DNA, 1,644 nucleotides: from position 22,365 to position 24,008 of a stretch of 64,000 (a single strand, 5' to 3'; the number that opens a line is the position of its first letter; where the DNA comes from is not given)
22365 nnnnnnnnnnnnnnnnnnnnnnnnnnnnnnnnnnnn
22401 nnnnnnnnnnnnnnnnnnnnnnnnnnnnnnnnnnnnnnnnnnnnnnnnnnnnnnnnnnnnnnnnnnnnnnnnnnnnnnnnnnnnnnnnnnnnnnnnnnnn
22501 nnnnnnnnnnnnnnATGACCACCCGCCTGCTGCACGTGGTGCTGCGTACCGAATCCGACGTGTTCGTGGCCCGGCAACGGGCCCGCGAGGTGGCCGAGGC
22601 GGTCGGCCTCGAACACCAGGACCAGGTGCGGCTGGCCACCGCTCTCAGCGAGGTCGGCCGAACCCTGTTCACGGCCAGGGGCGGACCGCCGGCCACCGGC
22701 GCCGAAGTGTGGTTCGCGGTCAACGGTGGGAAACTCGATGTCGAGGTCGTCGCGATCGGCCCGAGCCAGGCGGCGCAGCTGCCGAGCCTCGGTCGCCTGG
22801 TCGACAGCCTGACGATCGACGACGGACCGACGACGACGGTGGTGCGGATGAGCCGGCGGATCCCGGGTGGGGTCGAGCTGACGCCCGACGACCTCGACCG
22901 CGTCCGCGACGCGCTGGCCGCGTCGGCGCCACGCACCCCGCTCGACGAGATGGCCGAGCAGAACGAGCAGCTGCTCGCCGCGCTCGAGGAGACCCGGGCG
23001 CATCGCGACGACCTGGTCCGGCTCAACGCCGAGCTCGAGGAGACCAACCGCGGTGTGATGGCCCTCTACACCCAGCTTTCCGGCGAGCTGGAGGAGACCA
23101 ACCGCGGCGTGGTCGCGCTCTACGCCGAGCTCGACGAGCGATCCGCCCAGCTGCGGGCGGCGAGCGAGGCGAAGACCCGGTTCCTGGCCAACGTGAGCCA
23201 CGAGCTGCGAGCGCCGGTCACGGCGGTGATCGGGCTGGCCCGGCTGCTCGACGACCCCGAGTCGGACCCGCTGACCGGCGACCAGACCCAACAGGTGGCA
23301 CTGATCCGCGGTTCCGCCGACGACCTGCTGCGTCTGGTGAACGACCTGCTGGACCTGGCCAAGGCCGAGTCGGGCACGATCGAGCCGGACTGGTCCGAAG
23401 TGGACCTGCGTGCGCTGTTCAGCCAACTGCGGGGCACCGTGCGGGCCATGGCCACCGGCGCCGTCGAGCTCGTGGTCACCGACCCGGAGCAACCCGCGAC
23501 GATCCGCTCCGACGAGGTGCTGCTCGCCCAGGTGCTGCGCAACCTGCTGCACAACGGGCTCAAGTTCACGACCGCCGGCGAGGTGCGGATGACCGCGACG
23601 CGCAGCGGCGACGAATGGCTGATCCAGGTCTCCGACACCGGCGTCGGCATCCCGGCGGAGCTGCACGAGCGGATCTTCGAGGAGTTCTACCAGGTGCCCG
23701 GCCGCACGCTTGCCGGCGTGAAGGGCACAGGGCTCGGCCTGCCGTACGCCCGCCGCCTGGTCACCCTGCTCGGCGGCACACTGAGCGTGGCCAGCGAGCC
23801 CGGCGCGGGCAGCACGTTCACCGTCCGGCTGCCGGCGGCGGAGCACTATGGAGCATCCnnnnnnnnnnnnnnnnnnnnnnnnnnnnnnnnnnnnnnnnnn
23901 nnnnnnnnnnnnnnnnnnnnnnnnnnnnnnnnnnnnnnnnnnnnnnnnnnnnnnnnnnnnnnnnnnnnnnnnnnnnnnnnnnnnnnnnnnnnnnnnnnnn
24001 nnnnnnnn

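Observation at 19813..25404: Six-gene stressosome-like cascade wired to a two-component system and two PP2C phosphatases, with no sigma factor in the operon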

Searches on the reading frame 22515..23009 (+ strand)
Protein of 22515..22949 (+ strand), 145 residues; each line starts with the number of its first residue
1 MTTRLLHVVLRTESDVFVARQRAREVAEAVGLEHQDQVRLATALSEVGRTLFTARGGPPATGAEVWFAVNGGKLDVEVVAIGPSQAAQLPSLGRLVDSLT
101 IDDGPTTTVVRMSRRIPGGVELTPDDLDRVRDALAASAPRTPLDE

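Call 39: search_protein_representatives(protein=window:22515-22949:+)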
Query: 145 residues. Proteins with E-value up to 0.001 (for the whole library): 790; up to 1e-10: 37; up to 1e-30: 0. The best 150 are listed.
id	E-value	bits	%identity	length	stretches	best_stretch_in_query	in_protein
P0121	4.1e-26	107.8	55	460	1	4-145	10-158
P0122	7.5e-23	97.3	50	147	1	4-144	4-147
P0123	4.4e-22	94.8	48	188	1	2-141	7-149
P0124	8.6e-22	93.8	50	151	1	9-140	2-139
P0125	5.9e-19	84.7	52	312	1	9-145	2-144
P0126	5.2e-17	78.4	50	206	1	5-145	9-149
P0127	8.0e-17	77.8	53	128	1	5-116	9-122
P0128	1.6e-16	76.8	47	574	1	2-143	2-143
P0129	1.7e-15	73.5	55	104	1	5-87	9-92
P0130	1.1e-14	70.9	46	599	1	4-145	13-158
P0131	1.3e-14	70.6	51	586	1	3-145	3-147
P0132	1.5e-14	70.4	41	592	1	7-145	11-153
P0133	3.5e-14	69.2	47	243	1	3-144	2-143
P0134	4.8e-14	68.8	67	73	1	5-64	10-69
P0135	5.0e-14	68.7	47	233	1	6-145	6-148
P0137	1.4e-13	67.3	37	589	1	6-145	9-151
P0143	1.1e-12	64.4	43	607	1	4-144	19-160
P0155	6.4e-11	58.7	40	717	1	2-145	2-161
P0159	1.2e-10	57.8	39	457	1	1-145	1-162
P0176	4.5e-10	55.9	39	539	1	3-145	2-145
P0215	7.7e-09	51.9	42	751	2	4-73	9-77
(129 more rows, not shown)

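Call 40: search_protein_families(library=pfam, proteins=[P0121, P0128, P0130, P0132, P0137, P0143, P0155, P0159, P0176, P0215], max_evalue=0.0001)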
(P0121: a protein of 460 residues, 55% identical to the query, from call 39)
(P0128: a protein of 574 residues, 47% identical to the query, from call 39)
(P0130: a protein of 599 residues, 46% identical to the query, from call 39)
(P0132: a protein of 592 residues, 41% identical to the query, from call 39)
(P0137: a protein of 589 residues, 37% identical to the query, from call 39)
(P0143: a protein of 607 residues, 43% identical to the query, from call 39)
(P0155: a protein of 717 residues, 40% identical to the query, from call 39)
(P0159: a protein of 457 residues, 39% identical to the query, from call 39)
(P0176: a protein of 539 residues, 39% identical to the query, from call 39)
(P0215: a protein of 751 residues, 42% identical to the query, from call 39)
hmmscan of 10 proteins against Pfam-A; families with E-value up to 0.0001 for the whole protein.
P0121 (460 aa): 2 families
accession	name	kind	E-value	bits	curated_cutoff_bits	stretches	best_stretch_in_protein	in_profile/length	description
PF02518.31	HATPase_c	-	7.3e-29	100.9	26.4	1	347-457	2-110/111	Histidine kinase-, DNA gyrase B-, and HSP90-like ATPase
PF00512.31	HisKA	-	2.1e-18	66.6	26.9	1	232-300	1-66/66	His Kinase A (phospho-acceptor) domain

P0128 (574 aa): 3 families
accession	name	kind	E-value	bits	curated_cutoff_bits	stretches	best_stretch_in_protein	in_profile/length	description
PF02518.31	HATPase_c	-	4.8e-27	95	26.4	1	334-442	2-109/111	Histidine kinase-, DNA gyrase B-, and HSP90-like ATPase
PF00512.31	HisKA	-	3.7e-18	65.8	26.9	1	219-287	1-66/66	His Kinase A (phospho-acceptor) domain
PF00072.30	Response_reg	-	5.9e-16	59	30.2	1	458-539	1-80/111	Response regulator receiver domain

P0130 (599 aa): 3 families
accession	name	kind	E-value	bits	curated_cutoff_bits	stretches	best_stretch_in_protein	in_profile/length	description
PF02518.31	HATPase_c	-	1.1e-25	90.7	26.4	1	346-457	2-110/111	Histidine kinase-, DNA gyrase B-, and HSP90-like ATPase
PF00072.30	Response_reg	-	3e-20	72.9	30.2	1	479-561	1-81/111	Response regulator receiver domain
PF00512.31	HisKA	-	1.2e-11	44.9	26.9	1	232-299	1-65/66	His Kinase A (phospho-acceptor) domain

P0132 (592 aa): 3 families
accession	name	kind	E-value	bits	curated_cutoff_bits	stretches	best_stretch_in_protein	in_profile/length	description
PF02518.31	HATPase_c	-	5.9e-26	91.5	26.4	1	342-452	2-109/111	Histidine kinase-, DNA gyrase B-, and HSP90-like ATPase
PF00512.31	HisKA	-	1.7e-19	70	26.9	1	227-295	1-66/66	His Kinase A (phospho-acceptor) domain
PF00072.30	Response_reg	-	5.2e-18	65.7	30.2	1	466-556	1-89/111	Response regulator receiver domain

P0137 (589 aa): 3 families
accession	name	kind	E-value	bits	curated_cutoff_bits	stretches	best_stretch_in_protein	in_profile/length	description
PF02518.31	HATPase_c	-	1.5e-26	93.4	26.4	1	335-445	2-109/111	Histidine kinase-, DNA gyrase B-, and HSP90-like ATPase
PF00072.30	Response_reg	-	3.3e-16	59.9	30.2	1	470-550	2-80/111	Response regulator receiver domain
PF00512.31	HisKA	-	1.4e-15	57.5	26.9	1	225-288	1-66/66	His Kinase A (phospho-acceptor) domain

P0143 (607 aa): 3 families
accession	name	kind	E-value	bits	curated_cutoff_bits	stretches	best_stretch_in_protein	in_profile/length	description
PF02518.31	HATPase_c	-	7.6e-26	91.2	26.4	1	350-461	2-110/111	Histidine kinase-, DNA gyrase B-, and HSP90-like ATPase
PF00512.31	HisKA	-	1e-16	61.2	26.9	1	235-303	1-66/66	His Kinase A (phospho-acceptor) domain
PF00072.30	Response_reg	-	5.1e-07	30.3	30.2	1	487-568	2-81/111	Response regulator receiver domain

P0155 (717 aa): 4 families
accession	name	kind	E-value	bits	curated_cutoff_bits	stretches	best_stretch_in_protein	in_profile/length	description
PF02518.31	HATPase_c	-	8.2e-40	136.1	26.4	2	333-442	2-109/111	Histidine kinase-, DNA gyrase B-, and HSP90-like ATPase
PF00072.30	Response_reg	-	1.5e-31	109.2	30.2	2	585-692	1-106/111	Response regulator receiver domain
PF00512.31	HisKA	-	1.1e-19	70.6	26.9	1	218-285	2-66/66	His Kinase A (phospho-acceptor) domain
PF13581.12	HATPase_c_2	-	4.3e-19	69.2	27.4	1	13-129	5-127/127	Histidine kinase-like ATPase domain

P0159 (457 aa): 4 families
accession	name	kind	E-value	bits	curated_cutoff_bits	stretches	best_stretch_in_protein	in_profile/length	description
PF02518.31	HATPase_c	-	1.7e-44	151.2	26.4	2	332-442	2-110/111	Histidine kinase-, DNA gyrase B-, and HSP90-like ATPase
PF00512.31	HisKA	-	3.5e-20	72.3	26.9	1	219-286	2-66/66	His Kinase A (phospho-acceptor) domain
PF13581.12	HATPase_c_2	-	2.6e-17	63.5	27.4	1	20-130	12-127/127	Histidine kinase-like ATPase domain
PF13589.12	HATPase_c_3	-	8.1e-06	26.3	25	0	336-400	3-65/137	Histidine kinase-, DNA gyrase B-, and HSP90-like ATPase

P0176 (539 aa): 3 families
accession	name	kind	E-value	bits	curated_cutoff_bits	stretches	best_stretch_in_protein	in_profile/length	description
PF02518.31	HATPase_c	-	9e-29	100.6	26.4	1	330-440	2-110/111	Histidine kinase-, DNA gyrase B-, and HSP90-like ATPase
PF00512.31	HisKA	-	5.5e-18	65.2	26.9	1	219-284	1-66/66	His Kinase A (phospho-acceptor) domain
PF13581.12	HATPase_c_2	-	1.6e-07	31.8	27.4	0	32-111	51-124/127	Histidine kinase-like ATPase domain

P0215 (751 aa): 6 families
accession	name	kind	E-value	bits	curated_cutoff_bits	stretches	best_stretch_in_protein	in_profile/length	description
PF02518.31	HATPase_c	-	4.8e-35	120.8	26.4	2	499-609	2-109/111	Histidine kinase-, DNA gyrase B-, and HSP90-like ATPase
PF00072.30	Response_reg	-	4.8e-21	75.4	30.2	1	637-745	1-111/111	Response regulator receiver domain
PF13581.12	HATPase_c_2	-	1.3e-12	48.3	27.4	1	21-138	8-126/127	Histidine kinase-like ATPase domain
PF00512.31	HisKA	-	9.8e-12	45.2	26.9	1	386-451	1-65/66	His Kinase A (phospho-acceptor) domain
PF13185.12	GAF_2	-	8.8e-10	39.4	28.6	1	229-372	3-136/136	GAF domain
PF01590.32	GAF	-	1.6e-06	29.1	22.4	1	229-371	1-133/133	GAF domain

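Call 41: list_cluster_members(proteins=[P0121, P0128, P0130, P0131, P0132, P0137, P0143, P0155, P0159, P0215])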
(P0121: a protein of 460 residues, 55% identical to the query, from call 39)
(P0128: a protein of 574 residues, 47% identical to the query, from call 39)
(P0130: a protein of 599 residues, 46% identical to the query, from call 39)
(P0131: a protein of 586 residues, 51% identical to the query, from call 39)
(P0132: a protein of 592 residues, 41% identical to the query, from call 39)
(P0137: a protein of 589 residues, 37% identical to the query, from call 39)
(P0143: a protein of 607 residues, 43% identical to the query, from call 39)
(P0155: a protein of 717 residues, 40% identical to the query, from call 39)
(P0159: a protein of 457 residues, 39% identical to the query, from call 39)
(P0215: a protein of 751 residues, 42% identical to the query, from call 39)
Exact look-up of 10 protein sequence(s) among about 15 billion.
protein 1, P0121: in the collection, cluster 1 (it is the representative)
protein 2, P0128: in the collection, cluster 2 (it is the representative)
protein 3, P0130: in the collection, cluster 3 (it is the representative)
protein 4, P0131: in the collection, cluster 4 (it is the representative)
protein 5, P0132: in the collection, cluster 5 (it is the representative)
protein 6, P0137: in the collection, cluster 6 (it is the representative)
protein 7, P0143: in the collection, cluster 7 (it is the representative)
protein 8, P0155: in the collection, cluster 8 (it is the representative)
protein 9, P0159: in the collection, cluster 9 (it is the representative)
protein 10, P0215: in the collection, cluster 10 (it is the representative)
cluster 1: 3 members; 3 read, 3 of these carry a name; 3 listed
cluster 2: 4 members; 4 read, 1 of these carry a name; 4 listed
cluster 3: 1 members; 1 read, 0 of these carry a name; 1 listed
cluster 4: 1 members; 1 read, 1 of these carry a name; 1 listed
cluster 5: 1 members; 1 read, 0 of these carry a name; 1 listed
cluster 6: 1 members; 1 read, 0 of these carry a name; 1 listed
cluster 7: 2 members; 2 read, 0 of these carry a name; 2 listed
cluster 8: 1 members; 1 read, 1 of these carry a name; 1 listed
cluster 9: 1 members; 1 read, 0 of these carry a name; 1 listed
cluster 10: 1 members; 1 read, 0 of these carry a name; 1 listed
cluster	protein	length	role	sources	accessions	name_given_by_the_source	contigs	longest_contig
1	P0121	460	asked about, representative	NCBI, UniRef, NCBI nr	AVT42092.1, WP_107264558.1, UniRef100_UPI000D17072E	HAMP domain-containing sensor histidine kinase [Plantactinospora sp. BB1] | sensor histidine kinase n=1 Tax=Plantactinospora sp. BB1 TaxID=2071627 RepID=UPI000D17072E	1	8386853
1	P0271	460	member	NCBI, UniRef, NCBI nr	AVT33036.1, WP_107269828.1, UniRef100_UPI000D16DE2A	histidine kinase [Plantactinospora sp. BC1] | sensor histidine kinase n=1 Tax=Plantactinospora sp. BC1 TaxID=2108470 RepID=UPI000D16DE2A | sensor histidine kinase [Plantactinospora sp. BC1]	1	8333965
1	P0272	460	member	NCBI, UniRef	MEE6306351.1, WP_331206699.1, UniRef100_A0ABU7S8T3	ATP-binding protein [Plantactinospora veratri] | histidine kinase n=1 Tax=Plantactinospora veratri TaxID=1436122 RepID=A0ABU7S8T3_9ACTN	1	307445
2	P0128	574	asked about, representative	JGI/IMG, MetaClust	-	\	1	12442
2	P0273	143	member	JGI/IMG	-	-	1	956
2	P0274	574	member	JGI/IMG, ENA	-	-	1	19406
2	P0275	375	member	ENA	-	-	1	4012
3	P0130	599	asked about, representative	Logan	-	-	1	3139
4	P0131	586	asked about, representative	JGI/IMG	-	signal transduction histidine kinase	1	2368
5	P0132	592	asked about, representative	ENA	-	-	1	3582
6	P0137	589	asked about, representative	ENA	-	-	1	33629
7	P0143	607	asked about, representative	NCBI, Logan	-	-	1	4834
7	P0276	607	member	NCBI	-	-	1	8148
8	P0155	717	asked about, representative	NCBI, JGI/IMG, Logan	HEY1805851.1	MAG TPA: ATP-binding protein [Terracidiphilus sp.] | signal transduction histidine kinase/CheY-like chemotaxis protein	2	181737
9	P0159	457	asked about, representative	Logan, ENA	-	-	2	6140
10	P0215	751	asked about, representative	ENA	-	-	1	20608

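Call 42: find_homologous_proteins(query=P0128, max_evalue=1e-20)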
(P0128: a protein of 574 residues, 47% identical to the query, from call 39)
Query P0128 (574 aa): 7854 proteins with E <= 1e-20 among 8000 candidates; the best 120 are listed.
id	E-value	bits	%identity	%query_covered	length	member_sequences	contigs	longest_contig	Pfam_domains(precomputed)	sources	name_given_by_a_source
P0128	0.0e+0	1232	100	100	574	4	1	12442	PF02518.32,PF00512.32,PF00072.31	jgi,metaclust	metaclust:\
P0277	9.0e-174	597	57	99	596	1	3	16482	PF02518.32,PF00512.32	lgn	-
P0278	1.4e-173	597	57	99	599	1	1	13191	PF02518.32,PF00512.32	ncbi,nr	ncbi:MAG TPA: sensor histidine kinase [Micromonosporaceae bacterium]|nr:sensor histidine kinase [Mic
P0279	1.5e-173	597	57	99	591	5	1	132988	PF02518.32,PF00512.32,PF00072.31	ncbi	-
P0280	1.3e-170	587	56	99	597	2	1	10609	PF02518.32,PF00512.32,PF00072.31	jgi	jgi:signal transduction histidine kinase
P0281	3.7e-170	585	57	97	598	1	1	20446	PF02518.32,PF00512.32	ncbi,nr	ncbi:MAG TPA: sensor histidine kinase [Micromonosporaceae bacterium]|nr:sensor histidine kinase [Mic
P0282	4.3e-168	579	56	97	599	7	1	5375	PF02518.32,PF00512.32,PF00072.31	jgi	jgi:signal transduction histidine kinase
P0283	1.7e-165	570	56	99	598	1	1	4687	PF02518.32,PF00512.32,PF00072.31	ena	-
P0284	1.0e-161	557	54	99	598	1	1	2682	PF02518.32,PF00512.32,PF00072.31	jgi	jgi:signal transduction histidine kinase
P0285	2.0e-161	557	54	99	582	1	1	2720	PF02518.32,PF00512.32,PF00072.31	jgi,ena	-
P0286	5.4e-161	555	54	99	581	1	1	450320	PF02518.32,PF00512.32,PF00072.31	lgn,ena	-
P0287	5.4e-161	555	55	100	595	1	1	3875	PF02518.32,PF00512.32,PF00072.31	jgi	jgi:signal transduction histidine kinase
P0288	2.5e-159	550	53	99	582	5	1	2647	PF02518.32,PF00512.32,PF00072.31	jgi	-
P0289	4.4e-159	549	63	78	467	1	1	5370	PF02518.32,PF00512.32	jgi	jgi:signal transduction histidine kinase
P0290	3.3e-157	543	53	97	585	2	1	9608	PF02518.32,PF00512.32,PF00072.31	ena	-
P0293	2.4e-154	533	55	98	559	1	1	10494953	PF02518.32,PF00512.32,PF00072.31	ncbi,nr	ncbi:ATP-binding protein [Dactylosporangium fulvum]|nr:ATP-binding protein [Dactylosporangium fulvum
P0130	2.6e-151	523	52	100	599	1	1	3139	PF02518.32,PF00512.32,PF00072.31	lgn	-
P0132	7.7e-141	489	53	94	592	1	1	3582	PF02518.32,PF00512.32,PF00072.31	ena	-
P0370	1.8e-139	484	51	98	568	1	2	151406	PF13581.13,PF02518.32,PF00512.32,PF00072.31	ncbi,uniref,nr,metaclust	ncbi:ATP-binding response regulator [Actinomadura latina]|uniref:histidine kinase n=1 Tax=Actinomadu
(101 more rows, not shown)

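Call 43: find_encoding_contigs(protein=P0370, flank=8000, max_places=1)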
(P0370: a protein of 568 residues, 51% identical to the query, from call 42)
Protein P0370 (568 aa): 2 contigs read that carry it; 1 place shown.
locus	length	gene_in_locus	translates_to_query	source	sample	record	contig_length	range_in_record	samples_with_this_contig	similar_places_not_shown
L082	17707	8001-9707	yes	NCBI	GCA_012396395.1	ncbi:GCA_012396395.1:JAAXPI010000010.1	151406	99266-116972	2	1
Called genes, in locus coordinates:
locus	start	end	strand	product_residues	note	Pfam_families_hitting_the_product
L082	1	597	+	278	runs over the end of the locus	PF00561:Abhydrolase_1, PF12146:Hydrolase_4, PF12697:Abhydrolase_6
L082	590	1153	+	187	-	PF13305:TetR_C_33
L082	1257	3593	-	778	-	PF01804:Penicil_amidase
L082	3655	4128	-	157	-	PF00293:NUDIX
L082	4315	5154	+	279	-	PF14062:DUF4253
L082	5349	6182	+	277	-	PF14361:RsbRD_N, PF01740:STAS, PF13466:STAS_2 (weak)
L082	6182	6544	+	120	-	PF01740:STAS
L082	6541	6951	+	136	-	PF13581:HATPase_c_2, PF02518:HATPase_c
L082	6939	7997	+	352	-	PF13581:HATPase_c_2, PF07228:SpoIIE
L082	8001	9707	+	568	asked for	PF13581:HATPase_c_2 (faint), PF00512:HisKA, PF02518:HATPase_c, PF00072:Response_reg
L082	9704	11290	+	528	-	PF00072:Response_reg, PF07228:SpoIIE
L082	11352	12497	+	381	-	PF26571:VldE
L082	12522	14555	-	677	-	PF07228:SpoIIE, PF13581:HATPase_c_2, PF02518:HATPase_c (weak)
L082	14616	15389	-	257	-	PF01370:Epimerase, PF04321:RmlD_sub_bind (faint), PF05368:NmrA, PF13460:NAD_binding_10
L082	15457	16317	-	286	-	-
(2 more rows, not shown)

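Call 44: find_encoding_contigs(protein=P0293, flank=8000, max_places=1)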
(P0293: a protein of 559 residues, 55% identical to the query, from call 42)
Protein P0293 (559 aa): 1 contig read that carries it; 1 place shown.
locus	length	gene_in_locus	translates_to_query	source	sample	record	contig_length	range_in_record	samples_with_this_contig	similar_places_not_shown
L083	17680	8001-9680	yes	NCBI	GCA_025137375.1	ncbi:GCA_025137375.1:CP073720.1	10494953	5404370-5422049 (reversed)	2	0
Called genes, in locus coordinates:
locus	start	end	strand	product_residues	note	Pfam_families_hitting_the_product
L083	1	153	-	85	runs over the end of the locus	-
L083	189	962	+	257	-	PF08241:Methyltransf_11 (weak), PF13649:Methyltransf_25 (faint)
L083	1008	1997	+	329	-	PF00056:Ldh_1_N, PF02866:Ldh_1_C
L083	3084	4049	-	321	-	PF08279:HTH_11, PF19187:HTH_PafC (faint), PF13280:WYL, PF25583:WCX (weak)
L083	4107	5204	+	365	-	PF06441:EHN, PF00561:Abhydrolase_1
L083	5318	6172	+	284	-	PF14361:RsbRD_N, PF01740:STAS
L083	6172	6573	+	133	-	PF01740:STAS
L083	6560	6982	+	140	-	PF13581:HATPase_c_2, PF02518:HATPase_c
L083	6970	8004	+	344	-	PF13581:HATPase_c_2, PF02518:HATPase_c (weak), PF07228:SpoIIE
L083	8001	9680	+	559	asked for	PF00512:HisKA, PF02518:HATPase_c, PF00072:Response_reg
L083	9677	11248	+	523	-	PF00072:Response_reg, PF07228:SpoIIE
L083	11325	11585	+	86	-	-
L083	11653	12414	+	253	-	PF00480:ROK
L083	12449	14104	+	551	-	PF00069:Pkinase, PF01636:APH (faint), PF03109:ABC1 (faint), PF07714:PK_Tyr_Ser-Thr, PF11611:DUF4352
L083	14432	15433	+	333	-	PF00356:LacI, PF01381:HTH_3 (faint), PF00532:Peripla_BP_1, PF13407:Peripla_BP_4, PF13377:Peripla_BP_3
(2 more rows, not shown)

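Call 74: predict_structure(alignment_id=A4)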
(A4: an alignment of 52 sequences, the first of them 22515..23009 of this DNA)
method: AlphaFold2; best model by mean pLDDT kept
length: 165 residues; sequences in the alignment: 52
mean_pLDDT: 92.9   pTM: 0.82
mean pLDDT of the five models: 92.9, 92.3, 91.4, 90.6, 90.1
residues with pLDDT >= 90: 131; 70-90: 30; 50-70: 4; < 50: 0
segments of 3 or more residues with pLDDT < 50: none
pLDDT, mean of each block of 10 residues (from residue 1): 95 94 97 97 96 75 94 96 87 96 94 92 95 94 88 95 95
secondary structure, 60 per line:
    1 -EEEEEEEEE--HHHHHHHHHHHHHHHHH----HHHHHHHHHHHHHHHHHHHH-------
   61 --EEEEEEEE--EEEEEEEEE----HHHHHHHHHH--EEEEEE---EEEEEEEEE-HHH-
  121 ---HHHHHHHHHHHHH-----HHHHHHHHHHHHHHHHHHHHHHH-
elements in order: E2-10 H13-29 H34-53 E63-70 E73-81 H86-95 E98-103 E107-115 H124-136 H142-164

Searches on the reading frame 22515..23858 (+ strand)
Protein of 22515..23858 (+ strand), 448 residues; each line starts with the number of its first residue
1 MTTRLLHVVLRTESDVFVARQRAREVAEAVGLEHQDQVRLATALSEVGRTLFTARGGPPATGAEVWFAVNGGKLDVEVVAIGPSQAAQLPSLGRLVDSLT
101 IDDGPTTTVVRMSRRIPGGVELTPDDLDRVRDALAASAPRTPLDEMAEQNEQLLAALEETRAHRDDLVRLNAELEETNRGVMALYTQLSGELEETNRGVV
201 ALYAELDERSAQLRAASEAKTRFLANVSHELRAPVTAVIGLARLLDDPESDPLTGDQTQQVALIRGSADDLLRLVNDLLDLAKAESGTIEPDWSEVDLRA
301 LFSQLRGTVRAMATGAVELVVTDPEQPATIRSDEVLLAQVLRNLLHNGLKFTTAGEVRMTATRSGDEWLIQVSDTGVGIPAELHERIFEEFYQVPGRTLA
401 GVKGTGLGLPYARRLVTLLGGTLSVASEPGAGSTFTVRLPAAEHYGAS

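Call 7: search_protein_families(library=pfam, proteins=[window:22515-23858:+], max_evalue=0.01)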
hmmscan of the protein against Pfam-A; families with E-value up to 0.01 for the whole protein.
window:22515-23858:+ (448 aa): 4 families
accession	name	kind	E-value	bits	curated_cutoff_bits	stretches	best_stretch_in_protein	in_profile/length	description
PF02518.31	HATPase_c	-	2.6e-29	102.4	26.4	1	333-442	2-110/111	Histidine kinase-, DNA gyrase B-, and HSP90-like ATPase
PF00512.31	HisKA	-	2.6e-19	69.5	26.9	1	219-287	1-66/66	His Kinase A (phospho-acceptor) domain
PF15035.11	Rootletin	-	0.00095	19.7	36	1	145-231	66-152/188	Ciliary rootlet component, centrosome cohesion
PF10241.14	KxDL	-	0.003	18.2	27.2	0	182-232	15-65/86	Uncharacterized conserved protein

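Call 8: search_protein_families(library=ncbifam, proteins=[window:22515-23858:+], max_evalue=0.01)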
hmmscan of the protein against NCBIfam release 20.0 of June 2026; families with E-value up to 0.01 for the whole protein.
window:22515-23858:+ (448 aa): 86 families (the best 25 are shown)
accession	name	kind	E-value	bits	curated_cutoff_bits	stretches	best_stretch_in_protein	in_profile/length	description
TIGR02956.1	TMAO_torS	equivalog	5.4e-58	196.9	676.5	1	145-442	389-683/967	TMAO reductase system sensor histidine kinase/response regulator TorS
NF046044.1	PnpS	equivalog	1e-52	179.5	400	1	150-440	106-390/390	two-component system histidine kinase PnpS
NF038297.2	hybrid_HK_HrmK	equivalog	5.1e-47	160.8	725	1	204-443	219-459/607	hybrid histidine kinase/response regulator HrmK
NF008302.0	PRK11091.1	equivalog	8e-47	159.9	838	1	210-442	273-506/779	aerobic respiration two-component sensor histidine kinase ArcB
NF041832.1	near_NosP_CTERM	subfamily_domain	1.2e-46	159.4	400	1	215-443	2-227/370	NahK/ErcS family hybrid sensor histidine kinase/response regulator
NF011874.0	PRK15347.1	equivalog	1.8e-45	155.3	852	1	204-443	382-616/921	two component system sensor kinase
TIGR02966.1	phoR_proteo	equivalog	1.2e-43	149.4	334.2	1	212-439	106-333/333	phosphate regulon sensor histidine kinase PhoR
NF041947.1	LuxQ_Vibrio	equivalog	1.7e-43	148.6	1200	1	209-443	459-698/843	quorum-sensing autoinducer 2 sensor kinase/phosphatase LuxQ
NF008099.0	PRK10841.1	equivalog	3e-43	147.8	920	1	206-441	456-690/949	two-component system sensor histidine kinase RcsC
NF008318.0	PRK11107.1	equivalog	1.3e-39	136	890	1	205-440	278-517/920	two-component sensor histidine kinase BarA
NF033092.0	HK_WalK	equivalog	2.3e-39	135.4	725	1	165-440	322-593/594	cell wall metabolism sensor histidine kinase WalK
NF008543.0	PRK11466.1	equivalog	1.1e-38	132.7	982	1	201-442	425-663/914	TMAO reductase system sensor histidine kinase/response regulator TorS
NF047465.1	hybrid_HK_LvrA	exception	3e-36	124.8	1200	1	167-441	160-422/819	hybrid histidine kinase/response regulator LvrA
NF040691.1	MtrAB_MtrB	equivalog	4.7e-36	124.9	450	1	204-443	255-494/507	MtrAB system histidine kinase MtrB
NF045901.1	HisKinLetSLeg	equivalog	9.6e-36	123.1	1650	1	215-440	288-517/906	two-component system sensor histidine kinase LetS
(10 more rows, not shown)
